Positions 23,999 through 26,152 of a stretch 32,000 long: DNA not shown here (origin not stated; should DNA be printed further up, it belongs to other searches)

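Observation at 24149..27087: Overlapping GHKL/MORC-like ATPase + AbiEii(DUF1814)-like nucleotidyltransferase in a low-GC insert: candidate undescribed two-gene conflict module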

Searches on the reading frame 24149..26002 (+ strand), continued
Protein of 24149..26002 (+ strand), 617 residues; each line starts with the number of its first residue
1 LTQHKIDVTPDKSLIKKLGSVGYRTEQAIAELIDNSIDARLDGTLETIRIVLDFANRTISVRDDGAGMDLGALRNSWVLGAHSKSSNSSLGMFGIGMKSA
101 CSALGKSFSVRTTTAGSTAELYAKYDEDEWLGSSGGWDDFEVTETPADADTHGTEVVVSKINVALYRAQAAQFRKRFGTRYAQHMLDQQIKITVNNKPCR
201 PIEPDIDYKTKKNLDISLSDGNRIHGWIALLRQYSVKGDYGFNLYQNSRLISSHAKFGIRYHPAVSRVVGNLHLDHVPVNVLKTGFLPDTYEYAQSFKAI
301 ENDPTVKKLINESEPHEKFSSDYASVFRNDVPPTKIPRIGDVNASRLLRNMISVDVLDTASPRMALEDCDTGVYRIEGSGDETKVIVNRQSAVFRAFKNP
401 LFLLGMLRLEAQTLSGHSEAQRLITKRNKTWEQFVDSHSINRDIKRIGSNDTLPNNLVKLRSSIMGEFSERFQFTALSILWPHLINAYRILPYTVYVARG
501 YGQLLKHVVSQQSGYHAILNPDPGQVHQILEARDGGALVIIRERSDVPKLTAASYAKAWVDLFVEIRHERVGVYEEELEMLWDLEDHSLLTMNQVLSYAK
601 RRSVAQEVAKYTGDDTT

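Call 42: predict_structure(alignment_id=A1)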
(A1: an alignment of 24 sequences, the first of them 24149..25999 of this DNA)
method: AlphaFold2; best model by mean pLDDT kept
length: 617 residues; sequences in the alignment: 24
mean_pLDDT: 77.0   pTM: 0.48
mean pLDDT of the five models: 77.0, 76.7, 74.6, 73.6, 73.4
residues with pLDDT >= 90: 147; 70-90: 315; 50-70: 79; < 50: 76
segments of 3 or more residues with pLDDT < 50: 11-20, 79-95, 316-325, 329-343, 352-360, 439-449, 615-617
pLDDT, mean of each block of 10 residues (from residue 1): 77 47 73 80 89 92 90 67 32 51 85 90 83 66 86 91 84 88 88 95 87 91 92 73 82 82 79 83 71 90 88 56 47 43 50 44 67 72 73 66 74 72 80 66 35 84 86 93 80 89 92 90 86 80 84 93 89 84 88 91 87 58
secondary structure, 60 per line:
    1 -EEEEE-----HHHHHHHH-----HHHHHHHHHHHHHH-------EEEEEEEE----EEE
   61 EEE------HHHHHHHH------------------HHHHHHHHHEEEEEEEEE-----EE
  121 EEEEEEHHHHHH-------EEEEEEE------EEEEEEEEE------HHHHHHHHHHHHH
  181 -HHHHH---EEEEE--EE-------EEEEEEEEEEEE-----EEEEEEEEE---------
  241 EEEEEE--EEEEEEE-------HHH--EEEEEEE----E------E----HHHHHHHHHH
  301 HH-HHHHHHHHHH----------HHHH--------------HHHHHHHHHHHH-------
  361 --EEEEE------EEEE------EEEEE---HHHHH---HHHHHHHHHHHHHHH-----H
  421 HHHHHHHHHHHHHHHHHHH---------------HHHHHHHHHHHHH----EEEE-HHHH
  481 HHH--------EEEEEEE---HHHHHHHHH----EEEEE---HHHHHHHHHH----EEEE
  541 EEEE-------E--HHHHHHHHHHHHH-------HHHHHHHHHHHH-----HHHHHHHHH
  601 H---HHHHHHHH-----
elements in order: E2-6 H12-19 H25-38 E46-53 E58-63 H70-77 H96-104 E105-113 E119-126 H127-132 E140-146 E153-161 H168-180 H182-186 E190-194 E206-217 E223-231 E241-246 E249-255 E268-274 H291-302 H304-313 H324-327 H342-353 E363-367 E374-377 E384-388 H392-396 H400-414 H420-439 H455-467 E472-475 H477-483 E492-498 H502-510 E515-519 H523-532 E537-544 H555-567 H575-586 H592-601 H605-612

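Call 49: fold_search(model_id=the predicted structure, library=pdb)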
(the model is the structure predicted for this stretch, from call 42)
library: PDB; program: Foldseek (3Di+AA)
matches with E <= 10: 1238; with E <= 0.001: 459
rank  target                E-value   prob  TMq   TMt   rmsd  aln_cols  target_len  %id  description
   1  8h77_A                5.4e-16  1.00  0.34  0.33  15.9       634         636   11  Hsp90-AhR-p23-XAP2 complex (released 2023-01-04)
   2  8ffw_B                5.4e-16  1.00  0.33  0.32  18.2       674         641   12  Cryo-EM structure of the GR-Hsp90-FKBP51 complex (released 2023-11-01)
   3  5tvu_A                1.4e-15  1.00  0.33  0.34  19.1       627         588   12  Crystal structure of mitochondrial Hsp90 (TRAP1) with ATP in absence of Mg (released 2018-03-14)
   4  9a6t_B                2.6e-15  1.00  0.33  0.33  16.8       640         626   13  Integrative model of DNAK-HTPG by crosslinking MS and deep learning (released 2024-09-18)
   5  8gae_B                3.3e-15  1.00  0.34  0.33  17.8       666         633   12  Hsp90 provides platform for CRaf dephosphorylation by PP5 (released 2023-04-26)
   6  8h77_B                3.5e-15  1.00  0.36  0.36  16.3       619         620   12  Hsp90-AhR-p23-XAP2 complex (released 2023-01-04)
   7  8ffv_A                3.5e-15  1.00  0.34  0.33  17.4       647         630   13  Cryo-EM structure of the GR-Hsp90-FKBP52 complex (released 2023-11-01)
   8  7exp_B                3.7e-15  1.00  0.32  0.33  18.4       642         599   13  Crystal structure of zebrafish TRAP1 with AMPPNP and MitoQ (released 2022-01-05)
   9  7zub_A                3.9e-15  1.00  0.34  0.34  17.2       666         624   12  Cryo-EM structure of the indirubin-bound Hsp90-XAP2-AHR complex (released 2022-11-23)
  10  6d14_A                4.2e-15  1.00  0.33  0.34  19.0       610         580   13  Zebrafish TRAP1 bound to AMPPNP and calcium in the asymmetric closed state (released 2018-04-25)
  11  4ipe_A                5.8e-15  1.00  0.32  0.33  19.2       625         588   13  Crystal structure of mitochondrial Hsp90 (TRAP1) with AMPPNP (released 2014-01-22)
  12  8ffv_B                6.2e-15  1.00  0.31  0.30  17.1       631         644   12  Cryo-EM structure of the GR-Hsp90-FKBP52 complex (released 2023-11-01)
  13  9kmr_A                7.8e-15  1.00  0.35  0.34  16.1       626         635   11  Human Hsp90-PINK1 complex (released 2025-10-15)
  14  7zub_B                8.7e-15  1.00  0.33  0.32  17.1       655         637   12  Cryo-EM structure of the indirubin-bound Hsp90-XAP2-AHR complex (released 2022-11-23)
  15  8eob_A                9.7e-15  1.00  0.34  0.33  11.9       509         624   15  Cryo-EM structure of human HSP90B in the closed state (released 2023-01-25)
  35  9cdh_B                5.3e-14  1.00  0.37  0.48   6.7       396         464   16  MORC2 PD mutant with DNA (released 2025-07-09)
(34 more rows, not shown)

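Call 83: find_related_loci(query=A1, collection=viral_contigs, flank=5000)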
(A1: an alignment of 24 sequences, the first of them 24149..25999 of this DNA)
Query A1 (617 aa) in viral_contigs; peptide patterns used: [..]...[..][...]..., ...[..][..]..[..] (x = any residue, [..] = any of these).
75 stretches matched a pattern, but none encodes a relative of the query by tblastn (E <= 1e-3).
